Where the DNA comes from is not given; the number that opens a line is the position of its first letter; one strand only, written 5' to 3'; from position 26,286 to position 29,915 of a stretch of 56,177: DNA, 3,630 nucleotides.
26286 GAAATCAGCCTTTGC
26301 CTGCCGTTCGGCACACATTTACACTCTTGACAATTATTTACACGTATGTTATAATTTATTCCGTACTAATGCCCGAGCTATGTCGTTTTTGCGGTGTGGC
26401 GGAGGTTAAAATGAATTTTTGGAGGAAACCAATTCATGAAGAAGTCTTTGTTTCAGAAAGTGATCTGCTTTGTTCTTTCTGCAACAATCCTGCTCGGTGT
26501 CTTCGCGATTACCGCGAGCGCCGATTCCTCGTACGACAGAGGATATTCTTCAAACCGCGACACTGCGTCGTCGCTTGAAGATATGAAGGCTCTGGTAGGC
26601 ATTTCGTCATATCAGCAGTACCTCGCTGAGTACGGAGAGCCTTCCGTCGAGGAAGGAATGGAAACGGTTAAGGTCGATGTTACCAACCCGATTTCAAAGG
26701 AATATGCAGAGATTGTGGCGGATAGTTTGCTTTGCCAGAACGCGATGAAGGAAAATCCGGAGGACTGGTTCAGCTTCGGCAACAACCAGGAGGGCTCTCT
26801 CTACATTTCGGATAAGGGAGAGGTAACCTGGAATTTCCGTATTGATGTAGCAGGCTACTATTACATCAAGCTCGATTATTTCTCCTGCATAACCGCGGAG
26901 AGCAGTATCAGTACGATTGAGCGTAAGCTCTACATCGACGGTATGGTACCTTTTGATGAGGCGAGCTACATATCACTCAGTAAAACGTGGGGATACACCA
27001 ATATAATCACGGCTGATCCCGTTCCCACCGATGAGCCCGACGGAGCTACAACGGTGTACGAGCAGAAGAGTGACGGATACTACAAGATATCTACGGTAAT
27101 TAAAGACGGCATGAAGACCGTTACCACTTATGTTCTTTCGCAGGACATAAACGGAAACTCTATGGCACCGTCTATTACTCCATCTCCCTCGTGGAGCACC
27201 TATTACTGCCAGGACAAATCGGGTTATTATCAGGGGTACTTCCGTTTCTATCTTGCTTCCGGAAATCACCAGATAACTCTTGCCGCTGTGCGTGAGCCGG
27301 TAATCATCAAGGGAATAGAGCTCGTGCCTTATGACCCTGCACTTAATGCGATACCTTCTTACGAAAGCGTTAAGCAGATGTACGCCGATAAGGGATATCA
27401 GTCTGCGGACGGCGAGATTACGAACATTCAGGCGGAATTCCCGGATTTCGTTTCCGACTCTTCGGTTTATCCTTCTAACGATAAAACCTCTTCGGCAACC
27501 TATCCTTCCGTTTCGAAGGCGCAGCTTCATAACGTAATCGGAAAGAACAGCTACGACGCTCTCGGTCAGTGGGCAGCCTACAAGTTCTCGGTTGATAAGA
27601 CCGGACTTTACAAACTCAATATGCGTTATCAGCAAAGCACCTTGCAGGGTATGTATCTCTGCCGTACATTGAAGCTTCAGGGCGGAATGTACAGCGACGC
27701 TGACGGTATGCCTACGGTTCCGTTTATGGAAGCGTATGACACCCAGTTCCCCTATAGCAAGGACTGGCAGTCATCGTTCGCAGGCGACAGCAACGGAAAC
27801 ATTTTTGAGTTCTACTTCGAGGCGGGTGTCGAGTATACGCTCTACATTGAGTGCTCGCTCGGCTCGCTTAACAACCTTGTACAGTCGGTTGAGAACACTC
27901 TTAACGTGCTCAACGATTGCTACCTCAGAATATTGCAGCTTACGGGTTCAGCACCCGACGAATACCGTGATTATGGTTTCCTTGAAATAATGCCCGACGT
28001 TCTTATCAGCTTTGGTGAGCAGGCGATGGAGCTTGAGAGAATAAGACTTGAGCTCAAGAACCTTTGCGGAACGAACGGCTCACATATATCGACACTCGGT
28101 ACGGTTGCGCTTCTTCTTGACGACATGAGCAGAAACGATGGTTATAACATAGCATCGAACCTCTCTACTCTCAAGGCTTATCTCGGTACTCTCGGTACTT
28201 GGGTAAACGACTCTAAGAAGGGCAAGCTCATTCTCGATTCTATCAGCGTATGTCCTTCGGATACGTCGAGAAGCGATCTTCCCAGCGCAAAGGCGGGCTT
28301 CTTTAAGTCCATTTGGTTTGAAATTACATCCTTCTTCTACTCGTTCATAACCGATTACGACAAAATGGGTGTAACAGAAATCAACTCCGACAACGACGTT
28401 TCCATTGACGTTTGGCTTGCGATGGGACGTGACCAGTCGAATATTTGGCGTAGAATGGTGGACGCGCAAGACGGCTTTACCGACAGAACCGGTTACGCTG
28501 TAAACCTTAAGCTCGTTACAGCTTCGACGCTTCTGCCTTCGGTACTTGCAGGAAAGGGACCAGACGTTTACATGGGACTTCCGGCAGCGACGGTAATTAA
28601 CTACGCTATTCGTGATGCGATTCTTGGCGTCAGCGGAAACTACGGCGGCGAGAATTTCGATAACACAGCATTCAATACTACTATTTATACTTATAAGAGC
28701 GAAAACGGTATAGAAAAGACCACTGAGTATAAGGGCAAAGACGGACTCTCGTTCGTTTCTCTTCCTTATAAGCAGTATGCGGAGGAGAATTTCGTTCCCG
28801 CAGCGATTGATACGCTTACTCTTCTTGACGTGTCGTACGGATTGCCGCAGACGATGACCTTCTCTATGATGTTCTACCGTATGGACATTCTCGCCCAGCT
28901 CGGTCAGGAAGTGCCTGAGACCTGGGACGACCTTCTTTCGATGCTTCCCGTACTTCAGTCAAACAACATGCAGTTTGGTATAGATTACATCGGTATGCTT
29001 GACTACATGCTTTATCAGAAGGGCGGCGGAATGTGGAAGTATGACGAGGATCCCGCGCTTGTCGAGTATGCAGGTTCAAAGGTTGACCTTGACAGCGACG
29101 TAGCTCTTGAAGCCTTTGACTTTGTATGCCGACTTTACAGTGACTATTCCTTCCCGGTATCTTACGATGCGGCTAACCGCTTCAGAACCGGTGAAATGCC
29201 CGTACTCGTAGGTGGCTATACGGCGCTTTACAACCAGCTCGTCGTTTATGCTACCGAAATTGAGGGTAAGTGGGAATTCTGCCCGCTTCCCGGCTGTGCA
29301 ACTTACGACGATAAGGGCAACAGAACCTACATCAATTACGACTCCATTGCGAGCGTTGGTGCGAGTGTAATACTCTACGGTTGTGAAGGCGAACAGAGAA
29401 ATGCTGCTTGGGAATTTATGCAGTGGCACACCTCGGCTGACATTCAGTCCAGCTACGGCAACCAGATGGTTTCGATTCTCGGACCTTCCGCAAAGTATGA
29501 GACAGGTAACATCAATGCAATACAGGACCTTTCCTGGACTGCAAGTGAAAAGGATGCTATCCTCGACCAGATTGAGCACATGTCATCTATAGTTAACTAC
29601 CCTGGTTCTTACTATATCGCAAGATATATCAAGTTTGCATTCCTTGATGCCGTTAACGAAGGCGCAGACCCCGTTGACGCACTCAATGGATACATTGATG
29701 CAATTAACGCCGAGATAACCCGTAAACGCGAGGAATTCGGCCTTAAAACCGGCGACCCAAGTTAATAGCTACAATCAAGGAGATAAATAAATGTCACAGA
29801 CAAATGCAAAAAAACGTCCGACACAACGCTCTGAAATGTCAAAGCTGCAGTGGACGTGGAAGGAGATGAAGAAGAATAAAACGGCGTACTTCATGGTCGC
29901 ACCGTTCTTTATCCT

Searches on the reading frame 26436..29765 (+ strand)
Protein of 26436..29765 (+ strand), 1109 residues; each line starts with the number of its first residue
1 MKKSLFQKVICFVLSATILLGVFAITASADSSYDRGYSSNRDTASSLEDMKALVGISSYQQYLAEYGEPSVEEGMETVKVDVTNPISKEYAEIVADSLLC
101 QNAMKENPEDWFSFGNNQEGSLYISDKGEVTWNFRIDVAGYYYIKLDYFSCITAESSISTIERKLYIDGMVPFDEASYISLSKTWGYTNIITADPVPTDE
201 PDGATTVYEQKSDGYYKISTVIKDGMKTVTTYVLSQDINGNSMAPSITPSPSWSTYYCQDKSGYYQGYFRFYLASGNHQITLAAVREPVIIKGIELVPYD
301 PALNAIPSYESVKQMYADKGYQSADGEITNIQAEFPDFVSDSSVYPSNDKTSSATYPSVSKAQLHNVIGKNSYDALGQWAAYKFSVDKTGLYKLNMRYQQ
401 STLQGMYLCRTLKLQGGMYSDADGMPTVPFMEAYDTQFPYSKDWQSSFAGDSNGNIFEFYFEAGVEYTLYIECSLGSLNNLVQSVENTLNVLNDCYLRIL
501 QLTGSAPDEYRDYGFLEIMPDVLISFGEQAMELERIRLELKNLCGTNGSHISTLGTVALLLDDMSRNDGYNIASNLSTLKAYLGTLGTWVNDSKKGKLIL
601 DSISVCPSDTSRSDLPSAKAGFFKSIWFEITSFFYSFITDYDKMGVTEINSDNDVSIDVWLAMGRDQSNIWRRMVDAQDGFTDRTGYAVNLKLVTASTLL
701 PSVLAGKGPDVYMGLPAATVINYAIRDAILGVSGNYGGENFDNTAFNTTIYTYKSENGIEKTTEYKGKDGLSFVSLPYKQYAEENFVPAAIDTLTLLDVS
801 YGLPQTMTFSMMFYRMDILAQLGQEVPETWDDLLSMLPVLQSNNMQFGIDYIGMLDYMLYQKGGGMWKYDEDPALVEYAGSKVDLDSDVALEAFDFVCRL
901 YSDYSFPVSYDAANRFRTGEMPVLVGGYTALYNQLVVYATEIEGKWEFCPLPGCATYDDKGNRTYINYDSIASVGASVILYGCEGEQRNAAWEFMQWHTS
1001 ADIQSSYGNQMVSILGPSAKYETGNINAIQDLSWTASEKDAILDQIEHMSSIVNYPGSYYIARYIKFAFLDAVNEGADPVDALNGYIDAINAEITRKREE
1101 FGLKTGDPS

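Call 3: search_protein_families(library=pfam, proteins=[window:26436-29765:+], max_evalue=0.01)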
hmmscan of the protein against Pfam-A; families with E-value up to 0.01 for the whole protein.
window:26436-29765:+ (1109 aa): 1 family
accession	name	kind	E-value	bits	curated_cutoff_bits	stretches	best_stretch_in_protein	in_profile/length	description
PF13416.11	SBP_bac_8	-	1.4e-11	45.1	27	1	741-1007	40-252/279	Bacterial extracellular solute-binding protein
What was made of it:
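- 26436..29765 (+): Gene 1: giant secreted solute-binding protein (1109 aa). It has a non-lipoprotein signal peptide, two β-sandwich domains (about 120-300 and 330-475), a helical bundle (476-593), a conserved Phe-rich helix (about 620-641) and a CUT1-type oligosaccharide-binding domain (about 655-1100). Pfam SBP_bac_8 (call 3).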

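Call 9: search_protein_families(library=ncbifam, proteins=[window:26436-29765:+], max_evalue=0.01)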
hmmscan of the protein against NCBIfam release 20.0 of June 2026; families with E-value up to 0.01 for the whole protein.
window:26436-29765:+ (1109 aa): 0 families

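Call 15: search_solved_structures(query=window:26436-29762:+, max_evalue=1)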
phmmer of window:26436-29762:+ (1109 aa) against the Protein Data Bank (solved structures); distinct sequences matched with E-value up to 1: 9.
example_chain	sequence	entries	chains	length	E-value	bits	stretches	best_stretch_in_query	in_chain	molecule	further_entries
5ysb_A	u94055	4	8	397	8.3e-07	30.5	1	783-1007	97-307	Lin1841 protein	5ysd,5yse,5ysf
6dtq_A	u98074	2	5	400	0.0029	18.8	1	784-952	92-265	maltose-binding protein MalE3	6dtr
1eu8_A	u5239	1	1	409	0.024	15.7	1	801-855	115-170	TREHALOSE/MALTOSE BINDING PROTEIN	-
8vqk_A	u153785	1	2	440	0.038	15.1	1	802-912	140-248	Putative ABC transporter periplasmic-binding protein YcjN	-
3uor_A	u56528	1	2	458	0.097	13.7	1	785-840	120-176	ABC transporter sugar binding protein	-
4ry1_A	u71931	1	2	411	0.13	13.3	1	785-842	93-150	Periplasmic solute binding protein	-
3u1o_A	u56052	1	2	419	0.15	13.1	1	767-839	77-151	De Novo design cysteine esterase ECH19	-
4jxi_A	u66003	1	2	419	0.15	13.1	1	767-839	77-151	design cystein esterase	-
7ehp_A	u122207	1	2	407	0.43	11.6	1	797-838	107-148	chitin oligosaccahride binding protein NagB1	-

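Call 26: find_homologous_proteins(query=window:26436-29762:+, max_evalue=0.00001)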
Query window:26436-29762:+ (1109 aa): 464 proteins with E <= 0.00001 among 8000 candidates; the best 120 are listed.
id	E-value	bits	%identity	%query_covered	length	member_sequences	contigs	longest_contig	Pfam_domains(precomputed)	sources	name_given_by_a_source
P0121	0.0e+0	2539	100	100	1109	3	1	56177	PF13416.12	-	-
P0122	0.0e+0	2470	97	100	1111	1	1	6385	PF13416.12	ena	-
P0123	0.0e+0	1924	74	100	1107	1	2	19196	-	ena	-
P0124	0.0e+0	1915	73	100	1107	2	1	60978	-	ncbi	-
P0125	0.0e+0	1911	74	100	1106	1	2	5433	PF13416.12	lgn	-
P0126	0.0e+0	1877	72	100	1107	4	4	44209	-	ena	-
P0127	0.0e+0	1867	73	100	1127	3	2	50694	PF13416.12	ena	-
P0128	0.0e+0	1859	72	100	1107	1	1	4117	-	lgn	-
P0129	0.0e+0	1858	72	100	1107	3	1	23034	PF13416.12,PF01547.31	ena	-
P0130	0.0e+0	1842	71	100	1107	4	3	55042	PF13416.12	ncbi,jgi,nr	ncbi:MAG: extracellular solute-binding protein [Ruminococcaceae bacterium]|nr:extracellular solute-b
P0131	0.0e+0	1820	71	100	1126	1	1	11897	-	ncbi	-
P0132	0.0e+0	1802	70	100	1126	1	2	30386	PF13416.12,PF01547.31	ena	-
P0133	0.0e+0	1793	70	100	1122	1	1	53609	-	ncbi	-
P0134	0.0e+0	1754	67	100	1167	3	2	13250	PF13416.12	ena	-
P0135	0.0e+0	1722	67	100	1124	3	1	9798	-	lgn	-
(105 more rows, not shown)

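Call 44: predict_structure(alignment_id=A2)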
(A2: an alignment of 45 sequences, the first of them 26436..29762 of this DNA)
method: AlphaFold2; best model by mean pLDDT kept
length: 1109 residues; sequences in the alignment: 45
mean_pLDDT: 76.9   pTM: 0.70
mean pLDDT of the five models: 76.9, 75.4, 71.0, 68.8, 61.2
residues with pLDDT >= 90: 119; 70-90: 718; 50-70: 213; < 50: 59
segments of 3 or more residues with pLDDT < 50: 1-5, 14-36, 349-359, 362-368, 402-405, 621-623
pLDDT, mean of each block of 10 residues (from residue 1): 47 47 30 46 72 73 79 83 85 90 87 87 88 91 91 78 86 81 77 84 74 75 83 68 68 84 73 92 86 90 78 91 86 76 55 45 48 70 86 84 53 85 75 81 78 88 86 76 81 82 74 84 89 87 69 84 85 81 75 68 86 68 52 55 54 73 67 72 80 63 63 79 68 81 88 83 88 92 90 81 87 86 85 83 76 78 79 72 84 84 63 74 85 73 74 84 82 83 83 93 83 64 86 74 83 66 82 82 86 79 65
secondary structure, 60 per line:
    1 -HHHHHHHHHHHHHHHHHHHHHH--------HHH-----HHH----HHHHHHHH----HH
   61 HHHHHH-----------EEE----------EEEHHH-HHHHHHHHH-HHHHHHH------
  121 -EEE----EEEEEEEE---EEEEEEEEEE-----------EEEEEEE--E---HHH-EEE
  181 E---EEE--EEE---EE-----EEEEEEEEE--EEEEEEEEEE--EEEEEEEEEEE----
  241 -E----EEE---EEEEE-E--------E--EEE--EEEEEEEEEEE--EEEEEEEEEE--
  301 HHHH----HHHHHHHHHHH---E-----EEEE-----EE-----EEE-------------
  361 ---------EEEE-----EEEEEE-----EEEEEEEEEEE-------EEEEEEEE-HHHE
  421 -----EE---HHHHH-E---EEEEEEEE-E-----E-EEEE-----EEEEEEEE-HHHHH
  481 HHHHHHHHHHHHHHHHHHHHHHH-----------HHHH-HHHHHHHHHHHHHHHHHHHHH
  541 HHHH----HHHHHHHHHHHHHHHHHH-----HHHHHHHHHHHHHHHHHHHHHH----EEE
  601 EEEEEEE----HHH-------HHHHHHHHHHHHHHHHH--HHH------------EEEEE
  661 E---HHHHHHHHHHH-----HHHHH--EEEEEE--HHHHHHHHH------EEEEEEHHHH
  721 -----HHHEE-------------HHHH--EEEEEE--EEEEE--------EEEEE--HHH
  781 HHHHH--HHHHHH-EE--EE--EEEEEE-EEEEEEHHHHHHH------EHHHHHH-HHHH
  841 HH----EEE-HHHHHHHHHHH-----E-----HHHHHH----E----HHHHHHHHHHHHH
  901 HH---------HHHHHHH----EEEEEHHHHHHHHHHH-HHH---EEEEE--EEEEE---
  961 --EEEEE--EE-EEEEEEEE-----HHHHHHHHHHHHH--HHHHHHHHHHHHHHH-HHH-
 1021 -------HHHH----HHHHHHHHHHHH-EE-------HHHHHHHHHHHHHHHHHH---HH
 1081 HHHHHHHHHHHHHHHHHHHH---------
elements in order (helices of 4 or more, strands of 3 or more residues): H2-23 H47-54 H59-66 E78-80 E91-93 H98-106 H108-114 E122-124 E129-136 E140-149 E161-167 E178-181 E185-187 E190-192 E203-211 E214-223 E226-236 E247-249 E253-257 E271-273 E276-286 E289-298 H301-304 H309-319 E329-332 E345-347 E370-373 E379-384 E390-400 E408-415 H431-435 E441-448 E458-461 E467-474 H476-503 H515-518 H520-544 H549-566 H572-593 E598-607 H622-638 E656-661 H665-675 H681-685 E688-693 H696-704 E711-716 H717-720 H744-747 E750-755 E758-762 E771-775 H778-785 H788-793 E803-808 E810-815 H816-822 H830-835 H837-842 E847-849 H851-861 H873-878 H888-902 H912-918 E923-927 H928-938 E946-950 E953-957 E963-967 E973-980 H986-998 H1001-1015 H1028-1031 H1036-1047 H1058-1075 H1079-1100
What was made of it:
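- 26436..29765 (+): AlphaFold model with pLDDT 76.9 and pTM 0.70 (call 44).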

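Call 46: fold_search(model_id=the predicted structure, library=pdb)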
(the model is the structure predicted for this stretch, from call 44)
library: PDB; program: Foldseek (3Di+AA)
matches with E <= 10: 1341; with E <= 0.001: 863
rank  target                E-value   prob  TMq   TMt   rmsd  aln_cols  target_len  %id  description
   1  5ci5_B                1.4e-16  1.00  0.28  0.72   5.1       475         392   17  Crystal Structure of an ABC transporter Solute Binding Protein from Thermotoga Lettingae TMO (Tlet_1705, TARGET EFI-51 (released 2015-07-22)
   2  5ysf_A                6.2e-16  1.00  0.29  0.78   5.2       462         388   17  Crystal structure of beta-1,2-glucooligosaccharide binding protein in complex with sophoropentaose (released 2018-05-02)
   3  5yse_A                5.3e-15  1.00  0.30  0.79   4.4       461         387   17  Crystal structure of beta-1,2-glucooligosaccharide binding protein in complex with sophorotetraose (released 2018-05-02)
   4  9xf5_A                1.5e-14  1.00  0.28  0.75   4.8       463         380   15  Cycloisomaltooligosaccharide binding protein in complex with cycloisomaltooctaose (released 2026-03-25)
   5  4qsd_A                1.9e-14  1.00  0.27  0.69   5.7       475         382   15  Crystal structure of atu4361 sugar transporter from Agrobacterium Fabrum C58, target efi-510558, with bound sucrose (released 2014-08-06)
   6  7vfq_B                1.9e-14  1.00  0.28  0.70   5.2       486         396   15  Wild type GltA from Bifidobacterium infantis JCM 1222 complexed with lacto-N-tetraose (released 2022-09-14)
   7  3uor_B                2.2e-14  1.00  0.30  0.78   5.0       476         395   15  The structure of the sugar-binding protein MalE from the phytopathogen Xanthomonas citri (released 2011-12-14)
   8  5f7v_A                2.3e-14  1.00  0.28  0.72   5.7       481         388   14  ABC substrate-binding protein Lmo0181 from Listeria monocytogenes in complex with cycloalternan (released 2016-09-07)
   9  7vfq_A                2.3e-14  1.00  0.28  0.69   5.4       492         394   14  Wild type GltA from Bifidobacterium infantis JCM 1222 complexed with lacto-N-tetraose (released 2022-09-14)
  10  2zyo_A                2.6e-14  1.00  0.29  0.77   5.0       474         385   16  Crystal structure of cyclo/maltodextrin-binding protein complexed with maltotetraose (released 2009-03-31)
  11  5ysd_B                2.7e-14  1.00  0.29  0.77   5.0       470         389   16  Crystal structure of beta-1,2-glucooligosaccharide binding protein in complex with sophorotriose (released 2018-05-02)
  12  5ysd_A                2.8e-14  1.00  0.29  0.77   4.9       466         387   17  Crystal structure of beta-1,2-glucooligosaccharide binding protein in complex with sophorotriose (released 2018-05-02)
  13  3uor_A                4.3e-14  1.00  0.30  0.78   5.0       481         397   15  The structure of the sugar-binding protein MalE from the phytopathogen Xanthomonas citri (released 2011-12-14)
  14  5ci5_A                4.3e-14  1.00  0.28  0.70   5.5       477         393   17  Crystal Structure of an ABC transporter Solute Binding Protein from Thermotoga Lettingae TMO (Tlet_1705, TARGET EFI-51 (released 2015-07-22)
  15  7c0x_A                4.6e-14  1.00  0.28  0.72   4.9       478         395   14  Crystal structure of a dinucleotide-binding protein (T240A) of ABC transporter endogenously bound to uridylyl-3'-5'-ph (released 2021-03-10)
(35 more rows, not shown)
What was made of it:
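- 26436..29765 (+): Foldseek matches oligosaccharide SBPs, including the sophoro-oligosaccharide, MalE3 and GacH binding proteins, with target TM up to 0.80 (call 46).
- On Type I ABC importer, CUT1 (carbohydrate uptake transporter-1): Gene 1 has SBP_bac_8 at 45 bits (call 3), and its model matches oligosaccharide SBPs with target TM up to 0.80 (call 46).
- The SBP fold matches oligosaccharide binders (call 46). The SBP domain resembles oligosaccharide importers (call 46).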

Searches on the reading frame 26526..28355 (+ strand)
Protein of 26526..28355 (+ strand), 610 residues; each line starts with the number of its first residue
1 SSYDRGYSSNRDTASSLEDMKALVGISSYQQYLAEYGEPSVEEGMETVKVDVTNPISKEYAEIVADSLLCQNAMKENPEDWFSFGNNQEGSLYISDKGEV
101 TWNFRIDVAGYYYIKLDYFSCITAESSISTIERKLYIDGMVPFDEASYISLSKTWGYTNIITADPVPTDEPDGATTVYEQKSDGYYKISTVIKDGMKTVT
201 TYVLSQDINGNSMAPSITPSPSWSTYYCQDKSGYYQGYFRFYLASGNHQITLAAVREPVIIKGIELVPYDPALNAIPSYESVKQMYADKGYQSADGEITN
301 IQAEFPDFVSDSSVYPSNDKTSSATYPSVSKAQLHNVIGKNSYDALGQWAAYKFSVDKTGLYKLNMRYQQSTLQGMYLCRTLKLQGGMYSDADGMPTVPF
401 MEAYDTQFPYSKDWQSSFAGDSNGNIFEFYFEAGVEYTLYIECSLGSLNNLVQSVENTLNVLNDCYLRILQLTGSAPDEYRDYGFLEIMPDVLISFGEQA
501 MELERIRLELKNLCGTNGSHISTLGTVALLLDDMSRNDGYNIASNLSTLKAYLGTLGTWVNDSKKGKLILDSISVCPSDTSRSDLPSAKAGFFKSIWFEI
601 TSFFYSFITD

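Call 71: search_protein_families(library=pfam, proteins=[window:26526-28355:+], max_evalue=1)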
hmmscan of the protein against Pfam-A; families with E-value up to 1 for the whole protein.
window:26526-28355:+ (610 aa): 2 families
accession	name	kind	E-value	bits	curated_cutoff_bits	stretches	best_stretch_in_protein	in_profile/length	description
PF16990.11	CBM_35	-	0.019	15.7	28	0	314-369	2-57/121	Carbohydrate binding module (family 35)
PF25275.1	Golvesin_C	-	0.11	13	31.6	0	348-372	41-65/132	Golvesin C-terminal domain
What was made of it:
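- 26436..29765 (+): Sub-threshold CBM_35 and Golvesin_C hits occur in 7 of 8 orthologues (call 71).
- Tried and rejected: Only sub-threshold CBM_35 and Golvesin_C hits support a CBM-like nature (call 71).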
